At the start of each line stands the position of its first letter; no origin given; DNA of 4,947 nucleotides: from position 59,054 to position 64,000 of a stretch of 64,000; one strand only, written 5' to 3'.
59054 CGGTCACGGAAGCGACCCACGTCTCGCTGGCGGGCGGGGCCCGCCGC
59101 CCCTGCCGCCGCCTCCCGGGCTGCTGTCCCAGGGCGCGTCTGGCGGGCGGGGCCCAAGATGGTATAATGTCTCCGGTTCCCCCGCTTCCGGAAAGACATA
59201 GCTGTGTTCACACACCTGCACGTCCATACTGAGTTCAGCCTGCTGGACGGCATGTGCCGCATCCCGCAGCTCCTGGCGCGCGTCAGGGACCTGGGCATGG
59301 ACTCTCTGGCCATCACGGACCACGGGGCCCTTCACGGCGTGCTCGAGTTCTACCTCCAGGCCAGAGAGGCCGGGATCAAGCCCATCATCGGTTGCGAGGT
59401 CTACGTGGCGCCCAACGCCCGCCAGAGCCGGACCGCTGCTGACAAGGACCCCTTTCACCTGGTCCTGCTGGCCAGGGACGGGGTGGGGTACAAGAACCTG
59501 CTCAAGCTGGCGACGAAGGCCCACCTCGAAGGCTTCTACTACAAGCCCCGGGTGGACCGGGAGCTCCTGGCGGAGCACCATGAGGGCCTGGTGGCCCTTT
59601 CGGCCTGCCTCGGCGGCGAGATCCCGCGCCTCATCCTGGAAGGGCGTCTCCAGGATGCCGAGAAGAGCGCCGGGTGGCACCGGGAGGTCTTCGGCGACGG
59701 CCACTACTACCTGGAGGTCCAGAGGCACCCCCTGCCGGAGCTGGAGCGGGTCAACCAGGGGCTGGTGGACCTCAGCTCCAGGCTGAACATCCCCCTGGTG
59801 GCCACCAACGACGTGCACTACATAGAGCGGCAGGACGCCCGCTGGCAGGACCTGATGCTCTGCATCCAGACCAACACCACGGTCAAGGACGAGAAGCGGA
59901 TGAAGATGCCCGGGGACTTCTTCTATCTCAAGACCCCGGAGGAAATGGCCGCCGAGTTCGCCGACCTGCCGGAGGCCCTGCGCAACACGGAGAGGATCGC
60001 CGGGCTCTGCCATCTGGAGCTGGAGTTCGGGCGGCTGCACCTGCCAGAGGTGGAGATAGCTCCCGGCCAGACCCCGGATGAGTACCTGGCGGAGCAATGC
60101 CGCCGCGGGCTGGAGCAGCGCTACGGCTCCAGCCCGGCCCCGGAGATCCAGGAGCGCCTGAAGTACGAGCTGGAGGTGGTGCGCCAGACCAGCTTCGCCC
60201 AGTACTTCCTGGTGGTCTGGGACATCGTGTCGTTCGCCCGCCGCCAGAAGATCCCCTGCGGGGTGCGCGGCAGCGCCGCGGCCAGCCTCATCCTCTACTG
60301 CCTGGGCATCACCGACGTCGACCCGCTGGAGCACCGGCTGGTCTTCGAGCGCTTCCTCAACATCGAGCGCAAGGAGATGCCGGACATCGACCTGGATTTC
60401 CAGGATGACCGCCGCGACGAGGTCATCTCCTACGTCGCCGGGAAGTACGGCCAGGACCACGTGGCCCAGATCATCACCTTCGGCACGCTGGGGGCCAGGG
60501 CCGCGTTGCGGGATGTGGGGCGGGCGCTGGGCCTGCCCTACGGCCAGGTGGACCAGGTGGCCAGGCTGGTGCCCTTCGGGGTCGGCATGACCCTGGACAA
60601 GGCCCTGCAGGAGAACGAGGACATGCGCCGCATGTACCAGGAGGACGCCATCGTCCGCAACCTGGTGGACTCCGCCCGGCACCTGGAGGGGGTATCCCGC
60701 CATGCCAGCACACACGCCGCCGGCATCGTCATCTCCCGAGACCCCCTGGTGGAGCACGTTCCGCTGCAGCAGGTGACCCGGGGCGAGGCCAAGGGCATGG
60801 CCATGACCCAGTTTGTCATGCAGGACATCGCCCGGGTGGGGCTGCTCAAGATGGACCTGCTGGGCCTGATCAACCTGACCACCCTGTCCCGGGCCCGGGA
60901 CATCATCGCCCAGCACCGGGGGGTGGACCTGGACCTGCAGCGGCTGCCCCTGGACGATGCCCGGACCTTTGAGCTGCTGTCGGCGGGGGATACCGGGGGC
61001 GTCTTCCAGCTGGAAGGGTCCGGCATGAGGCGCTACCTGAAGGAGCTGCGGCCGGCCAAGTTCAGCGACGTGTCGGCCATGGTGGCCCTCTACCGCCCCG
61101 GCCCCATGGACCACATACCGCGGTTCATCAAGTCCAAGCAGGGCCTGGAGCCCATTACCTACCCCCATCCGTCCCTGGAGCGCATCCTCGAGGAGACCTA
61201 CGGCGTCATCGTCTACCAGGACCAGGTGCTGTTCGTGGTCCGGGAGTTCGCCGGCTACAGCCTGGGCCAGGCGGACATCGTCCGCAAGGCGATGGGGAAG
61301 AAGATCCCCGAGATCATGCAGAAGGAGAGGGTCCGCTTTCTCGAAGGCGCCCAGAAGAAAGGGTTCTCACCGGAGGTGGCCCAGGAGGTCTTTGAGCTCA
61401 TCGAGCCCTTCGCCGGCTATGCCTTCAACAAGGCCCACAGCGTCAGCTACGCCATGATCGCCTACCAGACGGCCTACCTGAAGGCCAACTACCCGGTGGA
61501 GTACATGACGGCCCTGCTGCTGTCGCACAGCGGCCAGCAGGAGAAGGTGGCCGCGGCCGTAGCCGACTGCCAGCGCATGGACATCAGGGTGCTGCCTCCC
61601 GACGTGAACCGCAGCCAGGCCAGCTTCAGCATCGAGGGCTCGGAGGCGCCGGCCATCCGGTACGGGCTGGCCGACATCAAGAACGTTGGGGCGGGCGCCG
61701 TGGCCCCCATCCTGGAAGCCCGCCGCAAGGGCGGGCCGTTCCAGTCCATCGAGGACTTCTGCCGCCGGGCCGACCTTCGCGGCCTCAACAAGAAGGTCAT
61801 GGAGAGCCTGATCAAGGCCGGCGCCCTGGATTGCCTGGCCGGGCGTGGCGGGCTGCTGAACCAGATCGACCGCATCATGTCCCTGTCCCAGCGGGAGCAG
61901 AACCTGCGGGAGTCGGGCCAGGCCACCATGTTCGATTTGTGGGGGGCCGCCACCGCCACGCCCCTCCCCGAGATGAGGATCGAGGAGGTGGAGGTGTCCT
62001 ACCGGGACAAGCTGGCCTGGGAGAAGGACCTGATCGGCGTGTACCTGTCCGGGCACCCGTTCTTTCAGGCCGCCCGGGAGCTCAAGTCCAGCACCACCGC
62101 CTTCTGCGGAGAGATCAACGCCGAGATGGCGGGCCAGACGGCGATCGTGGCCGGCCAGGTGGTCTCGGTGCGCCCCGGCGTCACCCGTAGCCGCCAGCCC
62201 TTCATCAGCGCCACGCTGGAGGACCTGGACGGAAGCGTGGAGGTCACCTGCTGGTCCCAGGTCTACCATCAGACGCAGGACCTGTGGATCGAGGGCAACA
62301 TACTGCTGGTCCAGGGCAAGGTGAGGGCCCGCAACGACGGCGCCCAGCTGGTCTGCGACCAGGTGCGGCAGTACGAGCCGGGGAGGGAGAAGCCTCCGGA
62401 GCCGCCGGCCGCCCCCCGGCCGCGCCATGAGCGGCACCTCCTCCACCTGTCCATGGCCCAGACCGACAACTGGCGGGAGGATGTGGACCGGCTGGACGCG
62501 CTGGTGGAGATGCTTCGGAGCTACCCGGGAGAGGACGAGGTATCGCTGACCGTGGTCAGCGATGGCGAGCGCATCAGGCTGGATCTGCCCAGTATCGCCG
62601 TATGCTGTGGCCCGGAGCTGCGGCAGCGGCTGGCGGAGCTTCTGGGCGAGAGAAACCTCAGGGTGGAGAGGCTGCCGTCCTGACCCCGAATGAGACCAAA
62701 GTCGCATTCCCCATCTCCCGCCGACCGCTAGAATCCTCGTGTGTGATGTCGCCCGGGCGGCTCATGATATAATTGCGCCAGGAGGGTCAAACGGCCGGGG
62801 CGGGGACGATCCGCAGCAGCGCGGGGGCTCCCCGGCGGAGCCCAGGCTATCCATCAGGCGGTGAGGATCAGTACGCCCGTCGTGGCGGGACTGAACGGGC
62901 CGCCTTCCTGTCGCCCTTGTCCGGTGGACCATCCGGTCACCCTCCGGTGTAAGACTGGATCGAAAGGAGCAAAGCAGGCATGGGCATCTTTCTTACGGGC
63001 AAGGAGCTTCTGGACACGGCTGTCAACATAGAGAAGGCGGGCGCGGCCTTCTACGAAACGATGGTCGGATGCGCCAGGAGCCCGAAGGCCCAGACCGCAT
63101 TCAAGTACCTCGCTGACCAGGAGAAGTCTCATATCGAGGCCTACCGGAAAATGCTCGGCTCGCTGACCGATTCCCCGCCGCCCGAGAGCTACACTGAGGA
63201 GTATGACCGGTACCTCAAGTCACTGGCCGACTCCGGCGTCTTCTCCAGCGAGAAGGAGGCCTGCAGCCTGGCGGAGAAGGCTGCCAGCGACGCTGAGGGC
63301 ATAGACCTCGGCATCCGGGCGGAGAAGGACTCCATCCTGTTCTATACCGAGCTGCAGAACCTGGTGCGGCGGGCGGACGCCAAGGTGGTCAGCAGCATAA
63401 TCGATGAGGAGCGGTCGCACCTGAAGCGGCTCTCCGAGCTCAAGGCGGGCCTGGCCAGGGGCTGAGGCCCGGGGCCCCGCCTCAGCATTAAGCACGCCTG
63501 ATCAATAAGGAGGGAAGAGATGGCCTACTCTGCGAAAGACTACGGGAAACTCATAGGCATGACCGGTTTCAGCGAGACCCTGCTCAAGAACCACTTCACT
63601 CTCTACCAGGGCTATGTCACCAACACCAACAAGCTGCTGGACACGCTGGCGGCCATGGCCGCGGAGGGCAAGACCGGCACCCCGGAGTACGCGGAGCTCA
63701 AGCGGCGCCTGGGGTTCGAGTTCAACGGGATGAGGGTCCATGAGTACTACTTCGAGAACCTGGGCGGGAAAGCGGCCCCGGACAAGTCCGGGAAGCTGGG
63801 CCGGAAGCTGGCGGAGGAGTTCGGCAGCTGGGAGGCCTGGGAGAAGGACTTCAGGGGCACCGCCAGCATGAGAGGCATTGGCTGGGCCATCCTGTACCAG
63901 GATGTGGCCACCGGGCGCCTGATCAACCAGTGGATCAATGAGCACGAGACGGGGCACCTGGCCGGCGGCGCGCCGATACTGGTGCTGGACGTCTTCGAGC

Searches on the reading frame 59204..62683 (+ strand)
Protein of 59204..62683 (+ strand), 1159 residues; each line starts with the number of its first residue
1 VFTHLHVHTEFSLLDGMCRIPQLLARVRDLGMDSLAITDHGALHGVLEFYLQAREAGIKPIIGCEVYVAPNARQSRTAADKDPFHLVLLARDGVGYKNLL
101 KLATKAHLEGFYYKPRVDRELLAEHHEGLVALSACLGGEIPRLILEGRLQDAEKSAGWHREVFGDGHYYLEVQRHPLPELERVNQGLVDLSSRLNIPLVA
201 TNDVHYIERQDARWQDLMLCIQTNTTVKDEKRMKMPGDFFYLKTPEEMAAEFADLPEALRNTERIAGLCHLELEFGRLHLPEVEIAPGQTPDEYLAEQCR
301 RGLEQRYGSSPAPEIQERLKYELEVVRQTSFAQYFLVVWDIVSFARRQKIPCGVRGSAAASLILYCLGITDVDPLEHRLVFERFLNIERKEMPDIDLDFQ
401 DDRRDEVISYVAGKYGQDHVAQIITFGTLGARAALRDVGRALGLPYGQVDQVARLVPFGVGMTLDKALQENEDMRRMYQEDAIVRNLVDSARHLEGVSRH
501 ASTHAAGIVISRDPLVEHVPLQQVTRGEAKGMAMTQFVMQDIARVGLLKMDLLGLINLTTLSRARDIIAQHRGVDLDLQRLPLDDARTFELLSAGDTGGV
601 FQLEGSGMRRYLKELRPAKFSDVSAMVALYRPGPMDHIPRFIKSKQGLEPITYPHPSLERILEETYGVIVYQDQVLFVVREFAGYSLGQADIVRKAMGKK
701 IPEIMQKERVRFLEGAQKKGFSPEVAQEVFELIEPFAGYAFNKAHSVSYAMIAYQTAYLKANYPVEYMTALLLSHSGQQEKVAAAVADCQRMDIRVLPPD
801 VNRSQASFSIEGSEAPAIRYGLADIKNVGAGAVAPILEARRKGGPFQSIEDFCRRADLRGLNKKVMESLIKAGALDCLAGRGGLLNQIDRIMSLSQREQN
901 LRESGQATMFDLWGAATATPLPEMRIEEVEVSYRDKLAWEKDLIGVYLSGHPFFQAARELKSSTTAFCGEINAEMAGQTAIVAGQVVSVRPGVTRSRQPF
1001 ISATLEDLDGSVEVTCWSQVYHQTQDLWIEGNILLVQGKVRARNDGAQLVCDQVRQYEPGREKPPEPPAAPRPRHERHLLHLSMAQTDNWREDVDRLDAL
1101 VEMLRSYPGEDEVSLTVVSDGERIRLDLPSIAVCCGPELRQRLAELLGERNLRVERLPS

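Call 14: search_protein_families(library=pfam, proteins=[window:59204-62683:+], max_evalue=0.001)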
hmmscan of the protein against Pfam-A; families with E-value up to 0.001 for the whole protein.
window:59204-62683:+ (1159 aa): 5 families
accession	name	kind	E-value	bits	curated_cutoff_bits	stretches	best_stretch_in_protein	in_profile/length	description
PF07733.18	DNA_pol3_alpha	-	1e-99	333.8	23.9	1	293-554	1-260/260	Bacterial DNA polymerase III alpha NTPase domain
PF17657.6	DNA_pol3_finger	-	1.4e-59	200.6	22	1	557-720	1-166/166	Bacterial DNA polymerase III alpha subunit finger domain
PF02811.25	PHP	-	1.6e-56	191.6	26.4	1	4-175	1-164/164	PHP domain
PF14579.12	HHH_6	-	5.7e-30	103.8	25.6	1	794-879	2-84/90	Helix-hairpin-helix motif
PF01336.31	tRNA_anti-codon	-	1.7e-12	47.5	27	1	982-1055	3-73/75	OB-fold nucleic acid binding domain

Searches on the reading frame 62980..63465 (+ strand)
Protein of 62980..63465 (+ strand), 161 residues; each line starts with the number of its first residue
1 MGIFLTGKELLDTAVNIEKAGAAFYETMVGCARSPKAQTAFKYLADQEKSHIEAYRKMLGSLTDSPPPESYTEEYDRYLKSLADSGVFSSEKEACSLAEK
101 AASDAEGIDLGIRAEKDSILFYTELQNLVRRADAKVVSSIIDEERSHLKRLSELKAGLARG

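Call 14: search_protein_families(library=pfam, proteins=[window:62980-63465:+], max_evalue=0.001)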
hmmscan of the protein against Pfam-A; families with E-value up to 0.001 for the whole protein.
window:62980-63465:+ (161 aa): 2 families
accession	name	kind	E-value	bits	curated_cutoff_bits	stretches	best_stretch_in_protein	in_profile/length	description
PF02915.23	Rubrerythrin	-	3.2e-12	47.4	22.8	1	9-154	1-136/137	Rubrerythrin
PF13668.12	Ferritin_2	-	1.5e-05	25.6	24.7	1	9-87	4-93/138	Ferritin-like domain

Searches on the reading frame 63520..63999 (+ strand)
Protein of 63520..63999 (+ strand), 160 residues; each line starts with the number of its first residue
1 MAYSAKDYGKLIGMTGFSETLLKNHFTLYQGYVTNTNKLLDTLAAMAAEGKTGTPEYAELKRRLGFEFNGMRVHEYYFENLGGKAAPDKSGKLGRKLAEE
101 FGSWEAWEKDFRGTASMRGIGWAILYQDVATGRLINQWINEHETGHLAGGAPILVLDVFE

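Call 90: search_protein_families(library=pfam, proteins=[window:63520-63999:+], max_evalue=0.01)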
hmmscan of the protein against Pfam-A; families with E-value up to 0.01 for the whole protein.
window:63520-63999:+ (160 aa): 2 families
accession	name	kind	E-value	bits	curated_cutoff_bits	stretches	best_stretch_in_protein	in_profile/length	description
PF02777.23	Sod_Fe_C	-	1.1e-10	41.9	20.9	1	90-160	2-72/102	Iron/manganese superoxide dismutases, C-terminal domain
PF00081.27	Sod_Fe_N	-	8.1e-05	23.5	27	1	21-81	22-81/82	Iron/manganese superoxide dismutases, alpha-hairpin domain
